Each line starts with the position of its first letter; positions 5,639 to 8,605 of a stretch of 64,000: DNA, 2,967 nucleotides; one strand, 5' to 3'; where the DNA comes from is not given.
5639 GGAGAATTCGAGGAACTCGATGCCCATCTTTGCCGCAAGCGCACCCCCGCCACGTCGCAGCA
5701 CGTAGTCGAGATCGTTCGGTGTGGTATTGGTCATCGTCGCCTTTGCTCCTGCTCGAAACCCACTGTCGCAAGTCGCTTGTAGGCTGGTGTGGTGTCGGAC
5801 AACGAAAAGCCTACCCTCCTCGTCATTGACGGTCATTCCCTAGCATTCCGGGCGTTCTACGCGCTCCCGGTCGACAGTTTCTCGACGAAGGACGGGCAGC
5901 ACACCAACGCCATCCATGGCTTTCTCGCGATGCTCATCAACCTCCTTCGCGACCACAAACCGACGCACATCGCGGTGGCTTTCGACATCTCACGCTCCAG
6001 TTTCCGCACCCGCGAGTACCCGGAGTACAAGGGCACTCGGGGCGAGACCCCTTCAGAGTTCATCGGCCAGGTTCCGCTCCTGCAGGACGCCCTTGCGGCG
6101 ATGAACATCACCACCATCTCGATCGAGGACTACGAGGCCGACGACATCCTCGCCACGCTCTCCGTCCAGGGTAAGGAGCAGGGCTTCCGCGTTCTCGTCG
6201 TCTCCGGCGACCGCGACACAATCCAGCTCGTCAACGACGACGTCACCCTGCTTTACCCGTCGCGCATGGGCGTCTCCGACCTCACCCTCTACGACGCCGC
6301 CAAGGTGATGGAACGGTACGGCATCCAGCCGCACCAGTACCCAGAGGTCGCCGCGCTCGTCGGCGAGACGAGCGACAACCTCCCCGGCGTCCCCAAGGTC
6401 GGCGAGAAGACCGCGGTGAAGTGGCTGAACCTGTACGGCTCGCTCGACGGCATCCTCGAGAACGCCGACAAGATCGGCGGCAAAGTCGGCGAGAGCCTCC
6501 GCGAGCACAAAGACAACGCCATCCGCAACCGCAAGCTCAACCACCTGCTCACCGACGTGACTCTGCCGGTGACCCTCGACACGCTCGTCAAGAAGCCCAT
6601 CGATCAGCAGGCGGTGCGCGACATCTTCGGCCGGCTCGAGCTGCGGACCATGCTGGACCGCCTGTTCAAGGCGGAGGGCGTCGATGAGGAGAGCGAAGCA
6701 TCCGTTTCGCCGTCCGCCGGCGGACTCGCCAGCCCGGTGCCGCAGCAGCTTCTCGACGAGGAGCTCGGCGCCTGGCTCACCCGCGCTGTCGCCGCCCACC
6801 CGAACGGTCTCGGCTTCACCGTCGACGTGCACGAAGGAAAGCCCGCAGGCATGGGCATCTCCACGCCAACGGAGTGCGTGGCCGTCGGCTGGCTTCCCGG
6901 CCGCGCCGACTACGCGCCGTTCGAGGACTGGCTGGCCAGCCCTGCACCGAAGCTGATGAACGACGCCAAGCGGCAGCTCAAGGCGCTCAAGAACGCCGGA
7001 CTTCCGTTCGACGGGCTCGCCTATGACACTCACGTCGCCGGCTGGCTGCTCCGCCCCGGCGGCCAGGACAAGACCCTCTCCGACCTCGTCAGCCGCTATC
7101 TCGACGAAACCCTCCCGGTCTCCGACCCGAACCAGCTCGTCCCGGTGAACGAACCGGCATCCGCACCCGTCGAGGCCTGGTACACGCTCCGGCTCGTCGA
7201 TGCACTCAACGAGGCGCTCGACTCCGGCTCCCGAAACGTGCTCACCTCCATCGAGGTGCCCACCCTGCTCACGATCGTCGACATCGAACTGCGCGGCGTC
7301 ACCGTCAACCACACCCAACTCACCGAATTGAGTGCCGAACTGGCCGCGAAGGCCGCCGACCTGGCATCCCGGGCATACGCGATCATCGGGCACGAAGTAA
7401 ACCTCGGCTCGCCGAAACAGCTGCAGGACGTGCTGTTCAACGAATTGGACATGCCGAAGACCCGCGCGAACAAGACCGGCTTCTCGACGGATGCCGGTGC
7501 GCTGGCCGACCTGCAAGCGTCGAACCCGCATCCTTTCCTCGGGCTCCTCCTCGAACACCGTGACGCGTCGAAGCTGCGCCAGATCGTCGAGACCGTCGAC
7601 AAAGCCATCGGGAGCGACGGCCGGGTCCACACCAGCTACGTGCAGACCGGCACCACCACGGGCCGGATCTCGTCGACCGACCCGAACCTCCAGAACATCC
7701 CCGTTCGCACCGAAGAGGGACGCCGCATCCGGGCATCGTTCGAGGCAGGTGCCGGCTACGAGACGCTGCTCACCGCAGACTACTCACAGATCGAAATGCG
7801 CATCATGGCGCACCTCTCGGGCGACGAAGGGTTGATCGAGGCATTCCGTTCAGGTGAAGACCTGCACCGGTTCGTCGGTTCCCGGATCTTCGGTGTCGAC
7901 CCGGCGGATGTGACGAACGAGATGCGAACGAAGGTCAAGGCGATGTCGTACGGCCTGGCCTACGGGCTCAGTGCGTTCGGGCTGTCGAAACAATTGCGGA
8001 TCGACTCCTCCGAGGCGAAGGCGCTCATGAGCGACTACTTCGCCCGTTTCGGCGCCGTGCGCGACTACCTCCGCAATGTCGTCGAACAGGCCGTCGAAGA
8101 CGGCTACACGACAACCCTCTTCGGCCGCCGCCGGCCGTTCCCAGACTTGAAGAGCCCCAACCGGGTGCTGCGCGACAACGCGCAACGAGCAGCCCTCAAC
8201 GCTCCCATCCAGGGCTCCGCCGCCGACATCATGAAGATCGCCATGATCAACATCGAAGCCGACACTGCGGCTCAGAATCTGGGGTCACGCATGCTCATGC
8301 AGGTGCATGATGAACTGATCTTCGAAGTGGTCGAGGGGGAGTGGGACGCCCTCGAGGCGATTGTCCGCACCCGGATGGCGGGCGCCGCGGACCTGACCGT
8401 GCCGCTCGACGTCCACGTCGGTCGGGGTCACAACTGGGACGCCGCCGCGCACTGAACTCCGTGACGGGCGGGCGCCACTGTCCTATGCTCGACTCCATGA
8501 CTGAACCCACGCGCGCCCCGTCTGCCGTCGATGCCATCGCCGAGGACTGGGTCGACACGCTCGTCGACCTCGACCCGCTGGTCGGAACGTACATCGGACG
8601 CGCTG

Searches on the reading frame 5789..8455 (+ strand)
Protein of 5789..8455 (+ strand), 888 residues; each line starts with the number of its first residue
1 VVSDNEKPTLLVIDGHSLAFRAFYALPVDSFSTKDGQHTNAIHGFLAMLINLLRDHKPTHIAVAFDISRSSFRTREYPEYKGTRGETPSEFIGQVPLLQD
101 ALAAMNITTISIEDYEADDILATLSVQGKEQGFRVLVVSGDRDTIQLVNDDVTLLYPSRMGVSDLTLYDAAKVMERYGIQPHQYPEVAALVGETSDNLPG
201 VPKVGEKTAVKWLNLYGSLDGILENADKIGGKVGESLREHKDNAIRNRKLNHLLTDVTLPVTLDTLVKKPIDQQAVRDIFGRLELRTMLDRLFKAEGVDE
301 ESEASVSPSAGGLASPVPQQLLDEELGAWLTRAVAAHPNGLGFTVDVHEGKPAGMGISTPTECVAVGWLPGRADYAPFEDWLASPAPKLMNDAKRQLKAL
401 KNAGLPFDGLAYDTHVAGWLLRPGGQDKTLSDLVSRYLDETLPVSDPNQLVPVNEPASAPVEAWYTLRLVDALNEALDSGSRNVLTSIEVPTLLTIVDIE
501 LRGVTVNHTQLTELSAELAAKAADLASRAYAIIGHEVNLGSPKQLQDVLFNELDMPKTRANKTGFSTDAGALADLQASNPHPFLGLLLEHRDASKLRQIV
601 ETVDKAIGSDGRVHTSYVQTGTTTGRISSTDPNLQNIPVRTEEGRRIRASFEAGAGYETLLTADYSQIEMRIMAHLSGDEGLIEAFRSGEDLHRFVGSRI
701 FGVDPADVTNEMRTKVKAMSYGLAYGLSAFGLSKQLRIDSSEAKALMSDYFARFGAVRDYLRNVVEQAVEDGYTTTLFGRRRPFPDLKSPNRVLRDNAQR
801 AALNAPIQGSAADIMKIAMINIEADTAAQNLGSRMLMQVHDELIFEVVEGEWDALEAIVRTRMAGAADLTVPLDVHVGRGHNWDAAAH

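Call 10: search_protein_families(library=pfam, proteins=[window:5789-8455:+], max_evalue=0.01)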
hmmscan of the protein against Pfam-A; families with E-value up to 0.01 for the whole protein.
window:5789-8455:+ (888 aa): 4 families
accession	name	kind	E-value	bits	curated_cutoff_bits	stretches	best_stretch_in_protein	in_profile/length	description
PF00476.26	DNA_pol_A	-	2.6e-143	478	34.3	1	510-884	3-380/381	DNA polymerase family A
PF02739.22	5_3_exonuc_N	-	1.4e-57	194.4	34.3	1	9-178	1-164/164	5'-3' exonuclease, N-terminal resolvase-like domain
PF01367.25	5_3_exonuc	-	4e-30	104.6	40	1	179-273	1-96/97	5'-3' exonuclease, C-terminal SAM fold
PF22619.2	DNA_polI_exo1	-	5.9e-06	26.6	27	1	348-437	11-100/140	DNA polymerase I, ribonuclease H-like domain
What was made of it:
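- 5789..8455 (+): polA (left-hand conserved anchor). Call 10.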
